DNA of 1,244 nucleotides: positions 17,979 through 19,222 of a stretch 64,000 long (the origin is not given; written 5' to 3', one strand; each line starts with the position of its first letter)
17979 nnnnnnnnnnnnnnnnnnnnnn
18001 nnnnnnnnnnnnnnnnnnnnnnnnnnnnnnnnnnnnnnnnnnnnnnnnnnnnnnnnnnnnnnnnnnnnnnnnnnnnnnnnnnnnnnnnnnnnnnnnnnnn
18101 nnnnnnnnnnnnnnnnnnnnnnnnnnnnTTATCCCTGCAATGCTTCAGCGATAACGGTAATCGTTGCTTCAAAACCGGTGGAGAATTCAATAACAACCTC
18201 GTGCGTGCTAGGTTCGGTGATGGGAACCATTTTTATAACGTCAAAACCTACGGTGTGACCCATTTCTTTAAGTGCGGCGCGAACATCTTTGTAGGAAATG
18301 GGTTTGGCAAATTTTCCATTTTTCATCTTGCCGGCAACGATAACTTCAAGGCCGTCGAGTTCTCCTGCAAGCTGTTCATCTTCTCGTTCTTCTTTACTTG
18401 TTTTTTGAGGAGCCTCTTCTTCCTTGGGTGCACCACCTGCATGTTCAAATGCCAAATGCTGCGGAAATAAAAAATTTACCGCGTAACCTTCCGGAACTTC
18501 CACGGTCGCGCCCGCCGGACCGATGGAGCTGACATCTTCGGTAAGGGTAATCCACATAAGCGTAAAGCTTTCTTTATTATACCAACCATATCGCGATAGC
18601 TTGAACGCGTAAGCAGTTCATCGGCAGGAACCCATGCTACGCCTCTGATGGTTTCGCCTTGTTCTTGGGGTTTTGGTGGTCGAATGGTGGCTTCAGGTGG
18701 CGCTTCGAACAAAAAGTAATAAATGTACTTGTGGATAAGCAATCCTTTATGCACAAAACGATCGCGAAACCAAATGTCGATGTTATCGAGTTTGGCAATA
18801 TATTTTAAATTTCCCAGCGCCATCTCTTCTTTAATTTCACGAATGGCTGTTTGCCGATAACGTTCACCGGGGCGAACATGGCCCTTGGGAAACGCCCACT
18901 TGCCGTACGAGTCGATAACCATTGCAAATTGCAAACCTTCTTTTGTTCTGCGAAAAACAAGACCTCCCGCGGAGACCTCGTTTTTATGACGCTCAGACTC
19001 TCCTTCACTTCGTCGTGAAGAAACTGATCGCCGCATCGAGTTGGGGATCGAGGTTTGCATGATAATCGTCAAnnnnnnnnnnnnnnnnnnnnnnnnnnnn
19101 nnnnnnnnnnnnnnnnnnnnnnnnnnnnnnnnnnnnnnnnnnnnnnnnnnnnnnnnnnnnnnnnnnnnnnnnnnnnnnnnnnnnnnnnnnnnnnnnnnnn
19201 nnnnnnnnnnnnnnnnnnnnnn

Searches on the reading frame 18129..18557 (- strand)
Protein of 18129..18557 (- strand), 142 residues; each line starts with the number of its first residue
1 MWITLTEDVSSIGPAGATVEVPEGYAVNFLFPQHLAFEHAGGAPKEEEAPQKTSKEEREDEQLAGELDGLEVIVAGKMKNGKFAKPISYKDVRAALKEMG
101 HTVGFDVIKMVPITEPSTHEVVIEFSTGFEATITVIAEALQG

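Call 13: search_protein_families(library=pfam, proteins=[window:18129-18557:-], max_evalue=0.1)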
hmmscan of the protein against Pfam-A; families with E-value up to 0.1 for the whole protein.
window:18129-18557:- (142 aa): 2 families
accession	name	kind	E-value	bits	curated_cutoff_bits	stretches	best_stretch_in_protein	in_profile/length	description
PF01281.25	Ribosomal_L9_N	-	3.7e-11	42.8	20.7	1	1-38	1-38/47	Ribosomal protein L9, N-terminal domain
PF03948.19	Ribosomal_L9_C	-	0.00027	21.7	23.2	1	60-135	3-82/86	Ribosomal protein L9, C-terminal domain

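Call 14: find_encoding_contigs(protein=window:18129-18557:-, flank=3000, max_places=8)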
Protein window:18129-18557:- (142 aa): no gene with exactly this product is on record in the collection.

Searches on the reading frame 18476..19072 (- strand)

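Call 13: search_protein_families(library=pfam, proteins=[window:18476-19072:-], max_evalue=0.1)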
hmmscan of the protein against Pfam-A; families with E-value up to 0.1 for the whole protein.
window:18476-19072:- (198 aa): 1 family
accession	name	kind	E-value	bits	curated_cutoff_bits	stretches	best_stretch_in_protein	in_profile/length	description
PF00293.34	NUDIX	-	6.1e-17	62.3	21.1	1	33-155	4-120/134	NUDIX domain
